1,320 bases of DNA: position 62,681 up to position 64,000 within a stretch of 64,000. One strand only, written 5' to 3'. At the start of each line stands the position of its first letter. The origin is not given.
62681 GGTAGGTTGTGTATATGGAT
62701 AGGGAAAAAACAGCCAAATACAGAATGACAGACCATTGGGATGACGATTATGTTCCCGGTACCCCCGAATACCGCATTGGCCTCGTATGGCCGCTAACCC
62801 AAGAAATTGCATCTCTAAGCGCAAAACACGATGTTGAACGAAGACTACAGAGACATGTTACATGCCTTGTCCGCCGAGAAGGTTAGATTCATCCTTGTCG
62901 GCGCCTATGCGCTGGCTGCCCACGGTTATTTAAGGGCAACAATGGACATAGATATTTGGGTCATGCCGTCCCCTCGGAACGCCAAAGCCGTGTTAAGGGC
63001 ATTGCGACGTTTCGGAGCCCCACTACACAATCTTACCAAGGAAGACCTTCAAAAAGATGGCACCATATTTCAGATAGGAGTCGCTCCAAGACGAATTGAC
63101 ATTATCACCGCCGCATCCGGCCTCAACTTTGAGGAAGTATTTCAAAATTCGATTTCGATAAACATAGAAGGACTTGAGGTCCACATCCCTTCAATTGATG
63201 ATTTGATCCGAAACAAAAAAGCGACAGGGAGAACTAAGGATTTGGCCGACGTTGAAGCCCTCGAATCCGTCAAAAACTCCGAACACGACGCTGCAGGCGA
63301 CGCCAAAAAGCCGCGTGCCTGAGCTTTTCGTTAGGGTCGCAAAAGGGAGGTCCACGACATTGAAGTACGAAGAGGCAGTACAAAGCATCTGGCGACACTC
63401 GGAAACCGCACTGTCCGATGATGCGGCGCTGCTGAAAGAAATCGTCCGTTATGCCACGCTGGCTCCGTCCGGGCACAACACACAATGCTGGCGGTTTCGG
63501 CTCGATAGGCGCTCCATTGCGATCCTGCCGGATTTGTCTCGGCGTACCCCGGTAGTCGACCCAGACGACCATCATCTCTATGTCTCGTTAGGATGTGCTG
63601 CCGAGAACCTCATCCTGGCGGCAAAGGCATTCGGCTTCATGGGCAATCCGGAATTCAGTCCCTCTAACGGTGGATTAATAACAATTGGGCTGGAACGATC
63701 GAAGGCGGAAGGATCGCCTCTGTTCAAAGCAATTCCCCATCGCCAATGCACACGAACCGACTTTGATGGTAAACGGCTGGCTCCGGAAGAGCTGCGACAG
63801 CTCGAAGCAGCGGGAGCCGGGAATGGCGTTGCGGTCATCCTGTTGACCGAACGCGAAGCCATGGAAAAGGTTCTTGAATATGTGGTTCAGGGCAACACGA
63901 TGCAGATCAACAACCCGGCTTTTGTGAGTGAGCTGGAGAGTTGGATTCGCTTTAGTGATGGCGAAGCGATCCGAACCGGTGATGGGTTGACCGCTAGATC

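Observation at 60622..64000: Chromosomal integron with at least four cassettes abutting the glutamate synthase operon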

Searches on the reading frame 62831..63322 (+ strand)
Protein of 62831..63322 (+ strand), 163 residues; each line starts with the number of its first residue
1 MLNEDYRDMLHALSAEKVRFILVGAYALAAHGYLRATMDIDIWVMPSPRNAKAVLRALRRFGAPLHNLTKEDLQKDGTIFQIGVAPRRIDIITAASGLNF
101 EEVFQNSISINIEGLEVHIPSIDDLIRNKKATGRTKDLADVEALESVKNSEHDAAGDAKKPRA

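Call 6: search_protein_families(library=pfam, proteins=[window:62831-63322:+], max_evalue=0.01)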
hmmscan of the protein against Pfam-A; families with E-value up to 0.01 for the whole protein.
window:62831-63322:+ (163 aa): 3 families
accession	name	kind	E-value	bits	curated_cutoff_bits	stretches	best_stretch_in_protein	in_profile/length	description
PF19502.5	DUF6036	-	2.8e-08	34.2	23.6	1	15-144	17-118/164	Nucleotidyltransferase of unknown function (DUF6036)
PF09970.15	DUF2204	-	0.0015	18.6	20.3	1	4-147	3-147/181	Nucleotidyl transferase of unknown function (DUF2204)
PF08843.17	AbiEii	-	0.003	18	22.5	1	12-130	7-146/238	Nucleotidyl transferase AbiEii toxin, Type IV TA system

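Call 7: search_protein_families(library=ncbifam, proteins=[window:62831-63322:+], max_evalue=0.01)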
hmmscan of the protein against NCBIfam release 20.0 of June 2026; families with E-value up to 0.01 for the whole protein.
window:62831-63322:+ (163 aa): 0 families

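Call 8: find_encoding_contigs(protein=window:62831-63322:+, flank=10000, max_places=6)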
Protein window:62831-63322:+ (163 aa): 5 contigs read that carry it; 5 places shown.
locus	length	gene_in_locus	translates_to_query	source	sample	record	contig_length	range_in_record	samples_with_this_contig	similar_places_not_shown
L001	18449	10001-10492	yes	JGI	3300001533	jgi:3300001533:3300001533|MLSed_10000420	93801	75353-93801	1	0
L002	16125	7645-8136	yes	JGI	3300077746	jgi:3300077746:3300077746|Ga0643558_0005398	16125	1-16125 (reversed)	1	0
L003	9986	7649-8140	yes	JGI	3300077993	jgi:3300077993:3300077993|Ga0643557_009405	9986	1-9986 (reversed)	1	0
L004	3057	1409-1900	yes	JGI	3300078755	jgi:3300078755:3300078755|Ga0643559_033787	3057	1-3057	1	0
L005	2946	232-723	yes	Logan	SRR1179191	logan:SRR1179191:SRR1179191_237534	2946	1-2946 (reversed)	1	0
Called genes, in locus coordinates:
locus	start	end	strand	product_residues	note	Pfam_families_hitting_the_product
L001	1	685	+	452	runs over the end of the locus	PF03951:Gln-synt_N, PF00120:Gln-synt_C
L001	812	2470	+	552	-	PF00795:CN_hydrolase, PF02540:NAD_synthase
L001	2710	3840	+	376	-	-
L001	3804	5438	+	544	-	PF00037:Fer4 (weak), PF12837:Fer4_6 (weak), PF12838:Fer4_7 (weak), PF13183:Fer4_8, PF13187:Fer4_9 (weak), PF13484:Fer4_16, PF13534:Fer4_17 (weak), PF01645:Glu_synthase, +2 more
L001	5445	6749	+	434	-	PF01493:GXGXG, PF14691:Fer4_20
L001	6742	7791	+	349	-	PF07992:Pyr_redox_2, PF00743:FMO-like (weak), PF13738:Pyr_redox_3 (weak), PF13237:Fer4_10 (faint), PF12838:Fer4_7, PF12797:Fer4_2 (weak), PF00037:Fer4 (weak), PF12837:Fer4_6 (weak)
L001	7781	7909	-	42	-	-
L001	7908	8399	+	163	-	-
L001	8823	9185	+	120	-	-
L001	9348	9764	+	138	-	PF00903:Glyoxalase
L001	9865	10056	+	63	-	-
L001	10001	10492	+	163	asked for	PF19502:DUF6036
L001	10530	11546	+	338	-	PF14512:TM1586_NiRdase (faint), PF00881:Nitroreductase (faint)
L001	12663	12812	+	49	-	-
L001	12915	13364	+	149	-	PF19502:DUF6036 (weak)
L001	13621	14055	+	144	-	-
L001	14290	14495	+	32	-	-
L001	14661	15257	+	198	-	PF02525:Flavodoxin_2, PF03358:FMN_red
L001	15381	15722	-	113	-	PF02452:PemK_toxin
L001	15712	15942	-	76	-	PF04014:MazE_antitoxin, PF15937:PrlF_antitoxin (weak)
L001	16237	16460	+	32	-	-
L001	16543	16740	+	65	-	PF09957:VapB_antitoxin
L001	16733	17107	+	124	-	PF01850:PIN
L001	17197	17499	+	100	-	-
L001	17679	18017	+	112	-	PF21814:DUF6883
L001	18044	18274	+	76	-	PF16277:DUF4926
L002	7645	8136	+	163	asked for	PF19502:DUF6036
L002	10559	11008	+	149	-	PF19502:DUF6036 (weak)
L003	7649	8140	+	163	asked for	PF19502:DUF6036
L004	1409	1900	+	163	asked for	PF19502:DUF6036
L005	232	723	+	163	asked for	PF19502:DUF6036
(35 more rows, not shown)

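Call 55: search_protein_families(library=padloc, proteins=[window:62831-63322:+, L001:10530-11546:+, L001:12776-12982:+, L001:12915-13364:+, L001:13513-14055:+, L001:17197-17499:+], max_evalue=0.01)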
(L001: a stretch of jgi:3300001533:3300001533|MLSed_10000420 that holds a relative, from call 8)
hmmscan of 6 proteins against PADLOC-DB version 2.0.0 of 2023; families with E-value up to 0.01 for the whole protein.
window:62831-63322:+ (163 aa): 2 families
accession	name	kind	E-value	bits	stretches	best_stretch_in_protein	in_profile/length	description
PDLC02291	AbiEii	-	0.00015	19.2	1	10-94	47-115/310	AbiEii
PDLC02288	AbiEii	-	0.00031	17.7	1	13-59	46-93/294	AbiEii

L001:10530-11546:+ (338 aa): 0 families

L001:12776-12982:+ (68 aa): 0 families

L001:12915-13364:+ (149 aa): 0 families

L001:13513-14055:+ (180 aa): 0 families

L001:17197-17499:+ (100 aa): 0 families

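Call 56: search_protein_families(library=pfam, proteins=[L001:10530-11546:+, L001:12776-12982:+, L001:12915-13364:+, L001:13513-14055:+, L001:17197-17499:+, L001:11769-11972:+, L001:12149-12448:+, L001:12378-12713:-], max_evalue=0.01)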
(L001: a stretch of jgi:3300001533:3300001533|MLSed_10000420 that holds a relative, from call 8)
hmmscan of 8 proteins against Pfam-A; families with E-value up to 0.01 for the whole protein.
L001:10530-11546:+ (338 aa): 2 families
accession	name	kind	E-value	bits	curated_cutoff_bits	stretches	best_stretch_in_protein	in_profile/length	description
PF00881.29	Nitroreductase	-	1.3e-09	38.9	23.5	0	23-46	18-41/167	Nitroreductase family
PF14512.11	TM1586_NiRdase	-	1.4e-06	28.5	27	1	22-57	157-193/215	Putative TM nitroreductase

L001:12776-12982:+ (68 aa): 0 families

L001:12915-13364:+ (149 aa): 3 families
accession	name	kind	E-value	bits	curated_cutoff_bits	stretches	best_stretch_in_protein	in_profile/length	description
PF19502.5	DUF6036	-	1.3e-07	32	23.6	1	19-146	15-116/164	Nucleotidyltransferase of unknown function (DUF6036)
PF09970.15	DUF2204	-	9.7e-05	22.5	20.3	1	11-148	6-144/181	Nucleotidyl transferase of unknown function (DUF2204)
PF10706.15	Aminoglyc_resit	-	0.0033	18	21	1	13-71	5-63/149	Aminoglycoside-2''-adenylyltransferase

L001:13513-14055:+ (180 aa): 1 family
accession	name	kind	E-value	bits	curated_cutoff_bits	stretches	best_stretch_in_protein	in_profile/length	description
PF01797.21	Y1_Tnp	-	0.00026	21.5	23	1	14-112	7-109/121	Transposase IS200 like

L001:17197-17499:+ (100 aa): 0 families

L001:11769-11972:+ (67 aa): 0 families

L001:12149-12448:+ (99 aa): 0 families

L001:12378-12713:- (111 aa): 1 family
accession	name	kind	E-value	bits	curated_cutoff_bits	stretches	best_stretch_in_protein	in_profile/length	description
PF13495.12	Phage_int_SAM_4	-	0.00044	21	27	1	12-49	46-85/85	Phage integrase, N-terminal SAM-like domain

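Call 72: search_protein_families(library=pfam, proteins=[L001:11861-12103:-, L001:12202-12435:-, L001:11923-12126:-], max_evalue=0.1)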
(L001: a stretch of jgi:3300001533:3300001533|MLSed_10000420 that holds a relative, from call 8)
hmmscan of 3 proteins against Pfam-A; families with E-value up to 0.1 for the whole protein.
L001:11861-12103:- (80 aa): 5 families
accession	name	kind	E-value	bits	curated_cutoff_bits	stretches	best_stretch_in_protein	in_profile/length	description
PF04986.18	Y2_Tnp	-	0.0038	17.7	20.9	1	2-22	160-180/183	Putative transposase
PF21349.2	RUBY_RBDX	-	0.017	15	26.5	1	47-59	13-25/30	Rubrerythrin, rubredoxin-like domain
PF21344.3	Zn_ribbon_LysW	-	0.019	15.1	27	0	52-63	23-34/46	Alpha-aminoadipate carrier protein LysW-like, globular domain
PF13453.11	Zn_ribbon_TFIIB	-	0.026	14.4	22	1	52-67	1-16/41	Transcription factor zinc-finger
PF22747.2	Zn_ribbon_DUF2089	-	0.027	15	27.6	1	53-64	1-12/32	DUF2089 zinc ribbon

L001:12202-12435:- (77 aa): 0 families

L001:11923-12126:- (67 aa): 0 families

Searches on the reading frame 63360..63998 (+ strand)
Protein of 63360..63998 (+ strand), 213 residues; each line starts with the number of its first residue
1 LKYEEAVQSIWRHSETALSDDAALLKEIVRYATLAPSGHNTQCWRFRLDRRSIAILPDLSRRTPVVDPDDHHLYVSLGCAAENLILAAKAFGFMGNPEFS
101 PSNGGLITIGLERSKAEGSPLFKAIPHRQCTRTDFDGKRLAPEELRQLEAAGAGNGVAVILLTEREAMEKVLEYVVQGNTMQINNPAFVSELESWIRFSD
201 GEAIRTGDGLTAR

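Call 6: search_protein_families(library=pfam, proteins=[window:63360-63998:+], max_evalue=0.01)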
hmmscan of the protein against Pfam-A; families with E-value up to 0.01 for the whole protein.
window:63360-63998:+ (213 aa): 2 families
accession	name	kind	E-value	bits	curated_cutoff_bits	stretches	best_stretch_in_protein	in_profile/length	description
PF00881.29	Nitroreductase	-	1.1e-07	32.7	23.5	0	23-46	18-41/167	Nitroreductase family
PF14512.11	TM1586_NiRdase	-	0.00016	21.8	27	1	22-57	157-193/215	Putative TM nitroreductase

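Call 7: search_protein_families(library=ncbifam, proteins=[window:63360-63998:+], max_evalue=0.01)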
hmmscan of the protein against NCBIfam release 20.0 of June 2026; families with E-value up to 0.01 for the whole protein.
window:63360-63998:+ (213 aa): 3 families
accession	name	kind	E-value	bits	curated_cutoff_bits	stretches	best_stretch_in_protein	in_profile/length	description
NF047509.1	Rv3131_FMN_oxido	subfamily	9.7e-57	192.8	199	1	27-212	1-193/319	Acg family FMN-binding oxidoreductase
NF005901.0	PRK07877.1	equivalog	4.6e-19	68.1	476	1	15-207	367-562/722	Rv1355c family protein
NF011424.0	PRK14851.1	subfamily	1.2e-15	56.6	1170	1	23-211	326-518/679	hypothetical protein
